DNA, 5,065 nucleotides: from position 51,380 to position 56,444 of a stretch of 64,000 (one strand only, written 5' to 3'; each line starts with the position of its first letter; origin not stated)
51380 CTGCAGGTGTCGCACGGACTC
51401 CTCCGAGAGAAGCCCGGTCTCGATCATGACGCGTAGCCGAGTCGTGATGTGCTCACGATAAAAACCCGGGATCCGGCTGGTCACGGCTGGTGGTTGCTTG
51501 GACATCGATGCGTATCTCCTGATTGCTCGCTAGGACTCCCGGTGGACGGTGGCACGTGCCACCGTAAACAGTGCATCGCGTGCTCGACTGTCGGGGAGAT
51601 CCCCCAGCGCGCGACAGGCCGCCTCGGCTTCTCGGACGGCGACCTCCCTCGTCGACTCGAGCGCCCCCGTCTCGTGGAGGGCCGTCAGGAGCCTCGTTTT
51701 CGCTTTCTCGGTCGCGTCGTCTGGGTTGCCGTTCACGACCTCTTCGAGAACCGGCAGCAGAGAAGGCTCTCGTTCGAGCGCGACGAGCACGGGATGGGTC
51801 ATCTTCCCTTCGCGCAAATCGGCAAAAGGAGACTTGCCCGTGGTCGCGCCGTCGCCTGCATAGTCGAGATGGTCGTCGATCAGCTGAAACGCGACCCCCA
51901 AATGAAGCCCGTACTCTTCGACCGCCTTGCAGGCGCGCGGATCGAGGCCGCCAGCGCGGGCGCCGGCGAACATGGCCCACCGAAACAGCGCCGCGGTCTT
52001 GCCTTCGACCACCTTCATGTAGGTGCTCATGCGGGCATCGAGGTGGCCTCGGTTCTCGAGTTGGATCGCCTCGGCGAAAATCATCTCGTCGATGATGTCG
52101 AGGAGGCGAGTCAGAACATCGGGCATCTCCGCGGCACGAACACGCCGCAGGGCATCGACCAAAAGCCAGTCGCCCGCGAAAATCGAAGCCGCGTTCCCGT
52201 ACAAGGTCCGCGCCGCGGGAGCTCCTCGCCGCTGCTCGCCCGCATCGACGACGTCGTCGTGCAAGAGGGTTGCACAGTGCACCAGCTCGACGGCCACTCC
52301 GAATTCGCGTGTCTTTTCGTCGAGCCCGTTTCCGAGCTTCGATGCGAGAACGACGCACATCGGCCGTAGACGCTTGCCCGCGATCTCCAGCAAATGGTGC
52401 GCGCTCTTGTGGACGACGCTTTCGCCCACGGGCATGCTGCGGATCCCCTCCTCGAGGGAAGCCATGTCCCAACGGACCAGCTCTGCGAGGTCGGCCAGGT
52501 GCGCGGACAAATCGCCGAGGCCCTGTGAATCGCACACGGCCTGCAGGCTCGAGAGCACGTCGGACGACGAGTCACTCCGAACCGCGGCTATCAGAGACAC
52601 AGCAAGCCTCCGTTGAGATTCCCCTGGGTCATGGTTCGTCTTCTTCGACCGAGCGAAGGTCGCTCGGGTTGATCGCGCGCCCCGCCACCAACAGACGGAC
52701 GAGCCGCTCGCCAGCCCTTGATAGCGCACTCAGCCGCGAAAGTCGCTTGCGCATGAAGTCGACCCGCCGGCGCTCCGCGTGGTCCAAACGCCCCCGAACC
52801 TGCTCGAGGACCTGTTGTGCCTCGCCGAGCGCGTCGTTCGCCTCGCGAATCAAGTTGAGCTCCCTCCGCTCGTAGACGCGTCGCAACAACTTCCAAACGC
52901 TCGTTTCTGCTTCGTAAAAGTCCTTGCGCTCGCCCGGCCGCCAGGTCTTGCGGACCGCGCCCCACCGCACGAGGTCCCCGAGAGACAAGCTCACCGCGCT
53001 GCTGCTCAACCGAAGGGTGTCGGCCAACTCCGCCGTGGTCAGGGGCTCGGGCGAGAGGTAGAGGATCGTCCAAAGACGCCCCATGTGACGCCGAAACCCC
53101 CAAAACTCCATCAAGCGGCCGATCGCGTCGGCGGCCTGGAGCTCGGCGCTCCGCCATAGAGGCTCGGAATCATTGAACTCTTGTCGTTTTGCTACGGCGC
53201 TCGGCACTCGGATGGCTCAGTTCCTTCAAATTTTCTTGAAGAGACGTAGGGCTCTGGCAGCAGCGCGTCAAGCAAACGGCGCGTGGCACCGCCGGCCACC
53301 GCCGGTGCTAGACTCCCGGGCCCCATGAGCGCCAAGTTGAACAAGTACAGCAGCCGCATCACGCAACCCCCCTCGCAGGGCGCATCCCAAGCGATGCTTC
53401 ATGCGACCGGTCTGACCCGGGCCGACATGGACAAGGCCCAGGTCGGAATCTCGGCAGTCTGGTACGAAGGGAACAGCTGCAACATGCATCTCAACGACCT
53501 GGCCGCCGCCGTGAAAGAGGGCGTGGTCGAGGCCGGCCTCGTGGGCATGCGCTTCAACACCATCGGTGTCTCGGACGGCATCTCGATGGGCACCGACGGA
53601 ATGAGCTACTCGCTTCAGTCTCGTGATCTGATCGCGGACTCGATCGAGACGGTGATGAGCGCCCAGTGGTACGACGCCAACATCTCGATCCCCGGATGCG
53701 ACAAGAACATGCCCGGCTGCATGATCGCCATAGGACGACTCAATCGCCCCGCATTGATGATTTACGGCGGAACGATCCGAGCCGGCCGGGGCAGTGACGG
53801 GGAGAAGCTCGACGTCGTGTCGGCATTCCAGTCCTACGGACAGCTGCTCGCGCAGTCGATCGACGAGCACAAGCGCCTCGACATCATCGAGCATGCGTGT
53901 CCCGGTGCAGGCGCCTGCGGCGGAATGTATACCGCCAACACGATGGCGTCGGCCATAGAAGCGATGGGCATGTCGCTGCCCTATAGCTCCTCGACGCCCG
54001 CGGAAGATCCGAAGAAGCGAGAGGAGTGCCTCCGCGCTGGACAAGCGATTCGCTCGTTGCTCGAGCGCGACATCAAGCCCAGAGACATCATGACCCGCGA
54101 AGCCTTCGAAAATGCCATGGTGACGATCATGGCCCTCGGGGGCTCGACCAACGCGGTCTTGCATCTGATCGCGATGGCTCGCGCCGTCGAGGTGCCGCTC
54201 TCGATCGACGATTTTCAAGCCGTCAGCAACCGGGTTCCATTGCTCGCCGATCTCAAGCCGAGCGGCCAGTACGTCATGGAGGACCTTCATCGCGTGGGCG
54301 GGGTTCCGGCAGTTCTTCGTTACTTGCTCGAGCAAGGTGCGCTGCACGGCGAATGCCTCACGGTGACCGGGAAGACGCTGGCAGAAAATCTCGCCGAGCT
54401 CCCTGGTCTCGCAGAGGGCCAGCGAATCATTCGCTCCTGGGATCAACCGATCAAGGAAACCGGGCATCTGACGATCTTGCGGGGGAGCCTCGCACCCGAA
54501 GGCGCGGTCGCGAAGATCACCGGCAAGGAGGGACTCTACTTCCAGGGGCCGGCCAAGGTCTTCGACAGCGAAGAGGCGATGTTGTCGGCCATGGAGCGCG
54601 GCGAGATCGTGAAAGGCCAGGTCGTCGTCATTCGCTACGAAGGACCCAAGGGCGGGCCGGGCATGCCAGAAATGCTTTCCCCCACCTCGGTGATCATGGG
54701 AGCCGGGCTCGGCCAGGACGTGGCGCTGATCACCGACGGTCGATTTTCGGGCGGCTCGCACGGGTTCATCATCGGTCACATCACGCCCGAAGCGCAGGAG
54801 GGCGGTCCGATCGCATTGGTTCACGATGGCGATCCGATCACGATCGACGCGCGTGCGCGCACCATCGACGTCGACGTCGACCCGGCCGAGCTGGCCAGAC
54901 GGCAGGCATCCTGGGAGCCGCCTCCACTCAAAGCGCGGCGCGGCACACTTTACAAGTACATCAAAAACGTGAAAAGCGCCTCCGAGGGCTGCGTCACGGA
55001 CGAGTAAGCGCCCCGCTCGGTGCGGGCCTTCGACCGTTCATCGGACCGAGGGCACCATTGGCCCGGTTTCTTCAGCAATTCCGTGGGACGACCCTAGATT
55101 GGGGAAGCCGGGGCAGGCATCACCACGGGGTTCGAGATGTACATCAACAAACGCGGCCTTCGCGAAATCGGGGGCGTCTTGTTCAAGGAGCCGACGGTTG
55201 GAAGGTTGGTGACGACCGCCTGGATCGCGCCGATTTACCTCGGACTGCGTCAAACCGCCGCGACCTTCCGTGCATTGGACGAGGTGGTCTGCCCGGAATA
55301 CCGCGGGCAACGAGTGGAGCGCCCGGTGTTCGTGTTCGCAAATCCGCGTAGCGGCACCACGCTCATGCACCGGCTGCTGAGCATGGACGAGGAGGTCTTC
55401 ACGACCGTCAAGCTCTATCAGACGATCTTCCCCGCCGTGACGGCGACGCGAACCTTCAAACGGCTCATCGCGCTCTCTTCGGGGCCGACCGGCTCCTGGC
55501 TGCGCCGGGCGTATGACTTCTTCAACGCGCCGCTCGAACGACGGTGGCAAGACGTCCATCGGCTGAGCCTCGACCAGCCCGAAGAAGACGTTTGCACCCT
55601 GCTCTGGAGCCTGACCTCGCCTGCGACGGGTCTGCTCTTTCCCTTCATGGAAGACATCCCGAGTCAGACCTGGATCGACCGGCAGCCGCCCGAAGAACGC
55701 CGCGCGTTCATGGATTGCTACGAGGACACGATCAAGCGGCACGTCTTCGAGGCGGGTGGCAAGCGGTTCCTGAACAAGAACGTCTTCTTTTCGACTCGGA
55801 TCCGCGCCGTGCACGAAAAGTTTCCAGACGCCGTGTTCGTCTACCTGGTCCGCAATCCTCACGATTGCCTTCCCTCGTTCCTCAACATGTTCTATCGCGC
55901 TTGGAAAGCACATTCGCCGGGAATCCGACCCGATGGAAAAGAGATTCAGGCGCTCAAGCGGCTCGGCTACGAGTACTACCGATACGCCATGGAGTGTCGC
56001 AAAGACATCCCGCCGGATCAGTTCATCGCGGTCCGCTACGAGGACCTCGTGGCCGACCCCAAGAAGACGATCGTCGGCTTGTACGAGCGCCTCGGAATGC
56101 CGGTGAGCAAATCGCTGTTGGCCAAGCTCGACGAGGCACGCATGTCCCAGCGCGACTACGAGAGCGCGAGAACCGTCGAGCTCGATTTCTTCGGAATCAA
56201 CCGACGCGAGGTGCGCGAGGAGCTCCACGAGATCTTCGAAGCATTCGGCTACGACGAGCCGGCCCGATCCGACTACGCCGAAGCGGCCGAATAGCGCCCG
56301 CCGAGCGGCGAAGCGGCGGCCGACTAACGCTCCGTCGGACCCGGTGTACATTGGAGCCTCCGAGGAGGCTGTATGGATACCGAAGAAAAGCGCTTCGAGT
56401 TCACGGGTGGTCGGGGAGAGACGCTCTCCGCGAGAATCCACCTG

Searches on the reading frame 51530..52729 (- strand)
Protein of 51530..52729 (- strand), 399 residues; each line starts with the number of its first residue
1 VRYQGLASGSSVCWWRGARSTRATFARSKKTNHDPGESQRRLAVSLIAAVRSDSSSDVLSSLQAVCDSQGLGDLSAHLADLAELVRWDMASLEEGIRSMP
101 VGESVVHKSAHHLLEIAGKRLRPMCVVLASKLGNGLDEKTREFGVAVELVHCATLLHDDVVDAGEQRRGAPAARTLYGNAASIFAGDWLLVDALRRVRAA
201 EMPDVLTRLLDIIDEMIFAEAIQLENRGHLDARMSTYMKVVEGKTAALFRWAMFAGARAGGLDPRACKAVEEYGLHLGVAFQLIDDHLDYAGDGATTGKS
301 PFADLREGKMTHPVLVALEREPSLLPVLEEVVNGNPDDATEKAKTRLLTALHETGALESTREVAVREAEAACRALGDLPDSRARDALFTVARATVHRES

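Call 27: search_protein_families(library=pfam, proteins=[window:51530-52729:-], max_evalue=0.00001)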
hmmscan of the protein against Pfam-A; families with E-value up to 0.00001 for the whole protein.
window:51530-52729:- (399 aa): 1 family
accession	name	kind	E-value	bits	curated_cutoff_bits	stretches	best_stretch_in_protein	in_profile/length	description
PF00348.22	polyprenyl_synt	-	1.7e-58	198.2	27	1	105-343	3-245/251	Polyprenyl synthetase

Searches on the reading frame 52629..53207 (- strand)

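Call 12: search_protein_families(library=pfam, proteins=[window:52629-53207:-])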
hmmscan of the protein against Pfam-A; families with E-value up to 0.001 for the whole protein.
window:52629-53207:- (192 aa): 1 family
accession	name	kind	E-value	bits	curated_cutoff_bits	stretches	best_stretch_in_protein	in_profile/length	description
PF12802.13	MarR_2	-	7.8e-06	26.4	27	1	48-88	11-53/61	MarR family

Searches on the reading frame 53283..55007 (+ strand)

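Call 27: search_protein_families(library=pfam, proteins=[window:53283-55007:+], max_evalue=0.00001)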
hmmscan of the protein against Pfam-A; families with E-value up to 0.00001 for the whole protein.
window:53283-55007:+ (574 aa): 2 families
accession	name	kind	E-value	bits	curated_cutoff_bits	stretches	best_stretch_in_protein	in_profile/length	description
PF00920.27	ILVD_EDD_N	-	4.5e-133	443.7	27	1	51-369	1-316/316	Dihydroxy-acid/6-phosphogluconate dehydratase N-terminal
PF24877.1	ILV_EDD_C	-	1.9e-78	262.7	27.7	1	382-570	2-191/191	Dihydroxy-acid/6-phosphogluconate dehydratase C-terminal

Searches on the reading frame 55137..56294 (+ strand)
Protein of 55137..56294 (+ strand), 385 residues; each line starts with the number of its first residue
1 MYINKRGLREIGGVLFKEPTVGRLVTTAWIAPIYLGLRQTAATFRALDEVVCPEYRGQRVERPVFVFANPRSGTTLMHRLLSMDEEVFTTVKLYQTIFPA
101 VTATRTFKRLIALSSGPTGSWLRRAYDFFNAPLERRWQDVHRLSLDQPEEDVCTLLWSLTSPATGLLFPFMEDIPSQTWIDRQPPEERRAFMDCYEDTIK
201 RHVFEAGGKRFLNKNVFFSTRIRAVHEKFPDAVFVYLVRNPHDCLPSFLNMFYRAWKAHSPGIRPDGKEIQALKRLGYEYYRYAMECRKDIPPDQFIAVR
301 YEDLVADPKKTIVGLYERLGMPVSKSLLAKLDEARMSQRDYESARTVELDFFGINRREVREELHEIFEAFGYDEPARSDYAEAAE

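Call 27: search_protein_families(library=pfam, proteins=[window:55137-56294:+], max_evalue=0.00001)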
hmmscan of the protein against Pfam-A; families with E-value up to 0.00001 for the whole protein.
window:55137-56294:+ (385 aa): 2 families
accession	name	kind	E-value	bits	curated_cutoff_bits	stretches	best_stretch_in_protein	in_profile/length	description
PF13469.12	Sulfotransfer_3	-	1.2e-32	114.4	27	1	63-324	1-215/216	Sulfotransferase family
PF00685.33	Sulfotransfer_1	-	2.7e-12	47.1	22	1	63-331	3-191/255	Sulfotransferase domain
